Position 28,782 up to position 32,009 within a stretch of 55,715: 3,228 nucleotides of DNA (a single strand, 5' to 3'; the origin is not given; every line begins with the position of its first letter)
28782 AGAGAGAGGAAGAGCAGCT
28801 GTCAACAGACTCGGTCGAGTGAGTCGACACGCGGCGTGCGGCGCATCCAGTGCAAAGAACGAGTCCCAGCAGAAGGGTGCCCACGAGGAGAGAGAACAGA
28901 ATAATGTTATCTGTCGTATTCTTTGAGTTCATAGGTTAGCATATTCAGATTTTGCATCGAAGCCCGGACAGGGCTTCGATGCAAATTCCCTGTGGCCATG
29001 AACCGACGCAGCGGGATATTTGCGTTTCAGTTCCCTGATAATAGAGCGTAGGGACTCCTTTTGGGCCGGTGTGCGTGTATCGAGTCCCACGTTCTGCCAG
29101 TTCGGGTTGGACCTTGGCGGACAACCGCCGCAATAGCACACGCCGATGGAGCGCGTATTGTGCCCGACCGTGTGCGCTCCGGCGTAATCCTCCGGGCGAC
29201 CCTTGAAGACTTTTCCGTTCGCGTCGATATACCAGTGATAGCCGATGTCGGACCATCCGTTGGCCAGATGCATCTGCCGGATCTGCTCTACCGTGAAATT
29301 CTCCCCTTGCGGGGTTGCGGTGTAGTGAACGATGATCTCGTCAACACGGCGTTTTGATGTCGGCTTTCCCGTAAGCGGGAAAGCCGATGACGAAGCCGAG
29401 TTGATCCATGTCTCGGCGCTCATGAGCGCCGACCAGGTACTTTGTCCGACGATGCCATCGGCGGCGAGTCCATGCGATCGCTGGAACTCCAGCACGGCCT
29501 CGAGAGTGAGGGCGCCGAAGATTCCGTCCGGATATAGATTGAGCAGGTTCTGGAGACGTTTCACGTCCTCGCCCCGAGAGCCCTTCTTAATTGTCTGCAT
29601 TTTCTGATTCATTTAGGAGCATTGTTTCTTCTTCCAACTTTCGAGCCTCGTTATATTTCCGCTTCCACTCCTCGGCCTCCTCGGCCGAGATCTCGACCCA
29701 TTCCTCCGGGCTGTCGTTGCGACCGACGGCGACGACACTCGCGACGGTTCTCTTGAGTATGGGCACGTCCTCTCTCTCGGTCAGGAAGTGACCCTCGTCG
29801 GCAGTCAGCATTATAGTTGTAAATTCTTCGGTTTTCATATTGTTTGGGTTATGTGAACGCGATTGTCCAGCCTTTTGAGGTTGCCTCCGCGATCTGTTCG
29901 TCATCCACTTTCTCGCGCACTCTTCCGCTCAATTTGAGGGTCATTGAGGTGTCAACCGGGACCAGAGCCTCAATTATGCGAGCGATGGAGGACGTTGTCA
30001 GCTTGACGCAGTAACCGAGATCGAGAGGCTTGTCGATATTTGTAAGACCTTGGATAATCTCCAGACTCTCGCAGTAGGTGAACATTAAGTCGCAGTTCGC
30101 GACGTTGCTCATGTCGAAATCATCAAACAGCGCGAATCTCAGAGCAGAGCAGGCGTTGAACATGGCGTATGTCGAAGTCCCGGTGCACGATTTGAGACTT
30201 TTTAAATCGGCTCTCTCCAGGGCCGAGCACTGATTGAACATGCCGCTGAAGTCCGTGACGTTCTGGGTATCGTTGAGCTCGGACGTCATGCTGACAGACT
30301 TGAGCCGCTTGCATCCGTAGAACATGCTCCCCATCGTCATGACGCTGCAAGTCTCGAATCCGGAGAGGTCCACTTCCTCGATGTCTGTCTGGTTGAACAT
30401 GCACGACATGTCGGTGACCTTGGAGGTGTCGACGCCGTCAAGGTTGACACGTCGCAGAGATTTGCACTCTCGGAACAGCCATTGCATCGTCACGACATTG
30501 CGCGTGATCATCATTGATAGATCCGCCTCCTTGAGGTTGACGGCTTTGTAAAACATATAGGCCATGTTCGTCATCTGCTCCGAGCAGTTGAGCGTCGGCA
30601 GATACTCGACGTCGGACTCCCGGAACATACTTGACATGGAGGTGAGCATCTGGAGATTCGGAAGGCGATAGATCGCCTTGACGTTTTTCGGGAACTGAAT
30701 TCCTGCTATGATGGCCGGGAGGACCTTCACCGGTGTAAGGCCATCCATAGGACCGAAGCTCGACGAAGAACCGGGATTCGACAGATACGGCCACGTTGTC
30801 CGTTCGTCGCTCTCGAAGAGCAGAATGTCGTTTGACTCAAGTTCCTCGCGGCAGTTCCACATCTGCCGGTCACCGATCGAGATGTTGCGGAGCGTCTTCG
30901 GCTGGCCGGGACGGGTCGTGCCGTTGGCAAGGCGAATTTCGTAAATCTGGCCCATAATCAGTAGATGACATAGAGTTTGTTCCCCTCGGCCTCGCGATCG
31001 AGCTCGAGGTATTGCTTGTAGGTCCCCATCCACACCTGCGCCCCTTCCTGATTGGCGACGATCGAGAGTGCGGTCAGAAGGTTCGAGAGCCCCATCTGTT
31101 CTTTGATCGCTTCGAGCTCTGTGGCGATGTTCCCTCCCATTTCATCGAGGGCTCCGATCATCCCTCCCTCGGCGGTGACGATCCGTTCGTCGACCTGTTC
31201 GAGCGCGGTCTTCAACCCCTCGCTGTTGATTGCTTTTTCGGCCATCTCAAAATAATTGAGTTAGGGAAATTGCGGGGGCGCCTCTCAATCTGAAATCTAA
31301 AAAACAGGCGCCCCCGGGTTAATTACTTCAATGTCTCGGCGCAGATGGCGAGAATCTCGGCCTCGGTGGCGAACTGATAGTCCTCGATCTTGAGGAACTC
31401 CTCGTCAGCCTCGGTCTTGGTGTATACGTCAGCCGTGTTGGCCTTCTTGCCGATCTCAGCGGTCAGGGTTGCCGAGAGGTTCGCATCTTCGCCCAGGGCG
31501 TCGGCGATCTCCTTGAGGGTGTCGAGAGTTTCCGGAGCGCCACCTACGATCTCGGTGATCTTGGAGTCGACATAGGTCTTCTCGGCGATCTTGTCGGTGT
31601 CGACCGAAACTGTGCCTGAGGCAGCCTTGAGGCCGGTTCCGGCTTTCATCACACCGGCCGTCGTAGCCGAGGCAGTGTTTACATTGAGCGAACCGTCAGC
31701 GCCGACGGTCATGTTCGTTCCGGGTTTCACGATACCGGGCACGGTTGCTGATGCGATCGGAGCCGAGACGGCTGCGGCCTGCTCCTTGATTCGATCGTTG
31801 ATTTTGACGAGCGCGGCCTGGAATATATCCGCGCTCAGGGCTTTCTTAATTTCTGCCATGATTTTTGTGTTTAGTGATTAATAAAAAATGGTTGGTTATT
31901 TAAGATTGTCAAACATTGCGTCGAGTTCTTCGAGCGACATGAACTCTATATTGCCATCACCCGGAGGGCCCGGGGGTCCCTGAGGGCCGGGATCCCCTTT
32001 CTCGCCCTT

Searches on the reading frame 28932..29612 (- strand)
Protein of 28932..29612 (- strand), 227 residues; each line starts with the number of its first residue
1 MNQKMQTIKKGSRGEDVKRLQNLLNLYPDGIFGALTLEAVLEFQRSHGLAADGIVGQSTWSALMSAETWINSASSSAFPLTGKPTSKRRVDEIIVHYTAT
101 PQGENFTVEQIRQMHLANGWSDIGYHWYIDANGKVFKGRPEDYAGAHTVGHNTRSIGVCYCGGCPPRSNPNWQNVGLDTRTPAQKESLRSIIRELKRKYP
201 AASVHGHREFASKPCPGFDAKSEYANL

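Call 13: search_protein_families(library=phrogs, proteins=[window:28932-29612:-])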
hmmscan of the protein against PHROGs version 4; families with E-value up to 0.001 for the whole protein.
window:28932-29612:- (227 aa): 18 families
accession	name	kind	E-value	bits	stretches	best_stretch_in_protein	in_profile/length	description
phrog_822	-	lysis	1.3e-51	176.4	1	84-225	18-154/215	amidase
phrog_1493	-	lysis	3.1e-47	162.6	2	84-220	28-155/394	endolysin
phrog_2649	-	lysis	1.1e-15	59.3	1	3-68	170-240/261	endolysin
phrog_35436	-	lysis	1.4e-15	58.3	1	87-218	16-136/266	amidase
phrog_1224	-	head and packaging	1e-13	52.4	1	5-67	1-68/438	endolysin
phrog_1794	-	lysis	9.2e-11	42.7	1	86-217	52-180/336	amidase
phrog_1512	-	lysis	3.7e-07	31.4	1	5-99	174-273/314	endolysin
phrog_17214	-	lysis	4.8e-07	30.7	1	9-65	246-314/322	endolysin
phrog_16428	-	lysis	1.6e-05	24.8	1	26-63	481-518/520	endolysin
phrog_21433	-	lysis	2.6e-05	25.3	0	89-195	6-101/174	endolysin; inhibits RNA polymerase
phrog_9611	-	lysis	2.6e-05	24.9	1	84-217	17-149/246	endolysin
phrog_6707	-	lysis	4.1e-05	23.6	1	25-93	204-273/311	endolysin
phrog_7698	-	lysis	6.2e-05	23.9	1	86-225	20-147/316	endolysin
phrog_880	-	lysis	7.8e-05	23.2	1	4-64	372-432/435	endolysin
phrog_3088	-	lysis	8.8e-05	23.4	1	84-218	18-142/248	amidase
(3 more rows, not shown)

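Call 22: find_related_loci(query=window:28932-29612:-, collection=viral_contigs, flank=6000)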
Query window:28932-29612:- (227 aa) in viral_contigs; peptide patterns used: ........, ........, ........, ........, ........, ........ (x = any residue, [..] = any of these).
22 stretches matched a pattern, but none encodes a relative of the query by tblastn (E <= 1e-3).

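Call 92: find_homologous_proteins(query=window:28932-29612:-, max_evalue=1e-40)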
Query window:28932-29612:- (227 aa): 1684 proteins with E <= 1e-40 among 2278 candidates; the best 120 are listed.
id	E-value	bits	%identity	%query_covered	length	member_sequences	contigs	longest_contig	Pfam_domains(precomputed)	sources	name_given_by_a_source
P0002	2.2e-110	386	100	72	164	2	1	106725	PF01510.31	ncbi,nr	ncbi:MAG: lysozyme [Bacteroidales bacterium]|nr:lysozyme [Bacteroidales bacterium]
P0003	2.3e-103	363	68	98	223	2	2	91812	PF01510.31,PF01471.24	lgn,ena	-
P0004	1.3e-97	344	67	98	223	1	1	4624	PF09374.16,PF01510.31,PF01471.24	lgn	-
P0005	2.2e-94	333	65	98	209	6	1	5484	PF01510.31,PF01471.24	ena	-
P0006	1.4e-93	331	67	98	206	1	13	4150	PF01510.31,PF01471.24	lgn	-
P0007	2.5e-91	323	65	98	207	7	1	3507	PF01510.31,PF01471.24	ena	-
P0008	2.1e-89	317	62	98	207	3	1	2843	PF01510.31,PF01471.24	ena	-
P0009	3.4e-89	316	64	98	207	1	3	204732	PF01510.31,PF01471.24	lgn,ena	-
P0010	4.9e-89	316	64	98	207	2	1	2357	PF01510.31,PF01471.24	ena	-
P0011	1.6e-88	314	64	98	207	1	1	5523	PF01510.31,PF01471.24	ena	-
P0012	3.0e-88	313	67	93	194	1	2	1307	PF01510.31,PF01471.24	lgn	-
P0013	6.4e-88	312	64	98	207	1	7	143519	PF01510.31,PF01471.24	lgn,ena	-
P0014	7.4e-88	312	64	98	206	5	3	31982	PF09374.16,PF01510.31,PF01471.24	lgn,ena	-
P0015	2.8e-87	310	63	98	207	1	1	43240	PF01510.31,PF01471.24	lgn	-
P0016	2.9e-87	310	64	98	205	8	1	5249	PF09374.16,PF01510.31,PF01471.24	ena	-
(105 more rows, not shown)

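Call 93: find_encoding_contigs(protein=P0003, flank=5000, max_places=3)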
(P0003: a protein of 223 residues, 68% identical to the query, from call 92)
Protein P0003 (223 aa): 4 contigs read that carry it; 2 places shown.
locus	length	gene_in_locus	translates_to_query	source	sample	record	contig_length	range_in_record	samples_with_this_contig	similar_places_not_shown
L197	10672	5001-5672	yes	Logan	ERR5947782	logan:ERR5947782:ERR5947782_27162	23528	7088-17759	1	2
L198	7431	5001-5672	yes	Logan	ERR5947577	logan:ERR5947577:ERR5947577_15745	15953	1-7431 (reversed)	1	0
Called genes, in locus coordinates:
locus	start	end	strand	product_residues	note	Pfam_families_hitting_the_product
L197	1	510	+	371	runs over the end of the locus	-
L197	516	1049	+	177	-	-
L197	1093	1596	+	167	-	-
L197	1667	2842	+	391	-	-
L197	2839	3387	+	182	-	-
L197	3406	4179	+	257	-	-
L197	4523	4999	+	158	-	-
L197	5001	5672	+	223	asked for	PF01471:PG_binding_1, PF01510:Amidase_2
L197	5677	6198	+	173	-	-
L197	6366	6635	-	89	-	PF03118:RNA_pol_A_CTD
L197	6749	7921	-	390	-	PF13102:Phage_int_SAM_5 (weak), PF00589:Phage_integrase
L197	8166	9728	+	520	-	PF28550:DUF8436, PF00890:FAD_binding_2 (faint), PF01266:DAO (faint), PF03486:HI0933_like (weak), PF07992:Pyr_redox_2 (faint), PF21688:FAD-depend_C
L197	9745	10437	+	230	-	PF00814:TsaD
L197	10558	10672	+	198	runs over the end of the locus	PF14123:DUF4290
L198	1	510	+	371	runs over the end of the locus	-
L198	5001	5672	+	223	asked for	PF01471:PG_binding_1, PF01510:Amidase_2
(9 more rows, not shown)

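Call 94: find_encoding_contigs(protein=P0004, flank=5000, max_places=3)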
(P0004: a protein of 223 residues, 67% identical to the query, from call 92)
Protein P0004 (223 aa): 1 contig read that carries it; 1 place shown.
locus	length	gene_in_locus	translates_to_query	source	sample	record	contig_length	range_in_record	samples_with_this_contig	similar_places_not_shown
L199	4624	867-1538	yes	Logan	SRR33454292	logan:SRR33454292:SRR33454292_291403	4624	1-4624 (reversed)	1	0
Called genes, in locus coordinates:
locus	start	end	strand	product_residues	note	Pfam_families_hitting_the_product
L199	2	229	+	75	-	?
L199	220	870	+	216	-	-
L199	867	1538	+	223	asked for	PF01471:PG_binding_1, PF09374:PG_binding_3 (faint), PF01510:Amidase_2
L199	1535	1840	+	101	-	-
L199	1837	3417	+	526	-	-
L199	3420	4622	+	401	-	?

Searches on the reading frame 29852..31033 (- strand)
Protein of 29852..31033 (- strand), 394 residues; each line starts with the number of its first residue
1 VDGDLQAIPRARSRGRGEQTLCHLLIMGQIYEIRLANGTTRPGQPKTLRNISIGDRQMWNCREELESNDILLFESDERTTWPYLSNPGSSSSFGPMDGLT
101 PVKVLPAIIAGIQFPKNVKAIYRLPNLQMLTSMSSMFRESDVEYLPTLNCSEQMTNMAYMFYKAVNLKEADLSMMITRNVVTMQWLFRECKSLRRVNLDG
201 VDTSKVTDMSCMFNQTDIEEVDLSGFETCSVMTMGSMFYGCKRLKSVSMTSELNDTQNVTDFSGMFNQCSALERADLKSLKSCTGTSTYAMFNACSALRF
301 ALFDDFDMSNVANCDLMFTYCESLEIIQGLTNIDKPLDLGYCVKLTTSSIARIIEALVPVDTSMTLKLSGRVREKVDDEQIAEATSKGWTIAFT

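Call 13: search_protein_families(library=phrogs, proteins=[window:29852-31033:-])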
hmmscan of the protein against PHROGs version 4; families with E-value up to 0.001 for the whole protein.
window:29852-31033:- (394 aa): 5 families
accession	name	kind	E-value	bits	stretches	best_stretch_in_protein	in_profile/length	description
phrog_17273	-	unknown function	8.9e-15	54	1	126-325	1157-1351/1713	-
phrog_22899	-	unknown function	3.6e-13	48.7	1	128-322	881-1063/1857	-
phrog_9915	-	unknown function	1.2e-09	37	1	152-326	1434-1611/1813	-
phrog_3649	-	unknown function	2.9e-09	37.4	1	125-302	159-334/375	-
phrog_29123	-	unknown function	0.00021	21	0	155-214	336-394/459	-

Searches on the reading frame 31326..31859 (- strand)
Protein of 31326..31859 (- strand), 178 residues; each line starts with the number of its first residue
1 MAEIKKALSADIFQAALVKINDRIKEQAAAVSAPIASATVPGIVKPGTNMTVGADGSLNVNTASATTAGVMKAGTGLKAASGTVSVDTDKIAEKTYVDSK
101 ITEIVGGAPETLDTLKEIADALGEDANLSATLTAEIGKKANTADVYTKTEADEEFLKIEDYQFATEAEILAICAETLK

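Call 13: search_protein_families(library=phrogs, proteins=[window:31326-31859:-])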
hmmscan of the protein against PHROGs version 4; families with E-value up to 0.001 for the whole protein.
window:31326-31859:- (178 aa): 24 families
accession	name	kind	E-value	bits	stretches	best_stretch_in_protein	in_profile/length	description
phrog_1197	-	tail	6.2e-18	66.2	1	24-148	127-246/715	tail protein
phrog_23820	-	tail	1.3e-17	65.5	1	86-160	94-168/221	tail fiber protein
phrog_4757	-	unknown function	8.7e-14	52.5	1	94-144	95-145/359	-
phrog_7032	-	tail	5.4e-13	48.9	1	85-149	270-334/866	tail fiber protein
phrog_2631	-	tail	4.5e-12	46.3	1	87-143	367-423/644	tail fiber protein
phrog_8713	-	tail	8.1e-11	42.6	1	90-144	419-473/509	tail fiber protein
phrog_454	-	tail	4.4e-10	39.3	1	79-141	302-361/1376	tail fiber protein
phrog_38759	-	unknown function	3.9e-09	36.5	1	29-144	138-246/920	-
phrog_18185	-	tail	2.8e-08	34.6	1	62-147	214-296/399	tail fiber protein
phrog_7765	-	unknown function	8.4e-08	31.9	1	94-144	233-283/578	-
phrog_21962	-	tail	2.6e-07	31.2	1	40-141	93-197/321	tail protein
phrog_18608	-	unknown function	3.2e-07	30.9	1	90-153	158-219/416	-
phrog_1125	-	tail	3.9e-07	30.7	1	90-147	262-318/412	tail fiber protein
phrog_863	-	tail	4.3e-07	30.2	1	77-146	10-79/690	tail fiber assembly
phrog_38732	-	unknown function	1.4e-06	29.2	1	22-62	44-84/86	-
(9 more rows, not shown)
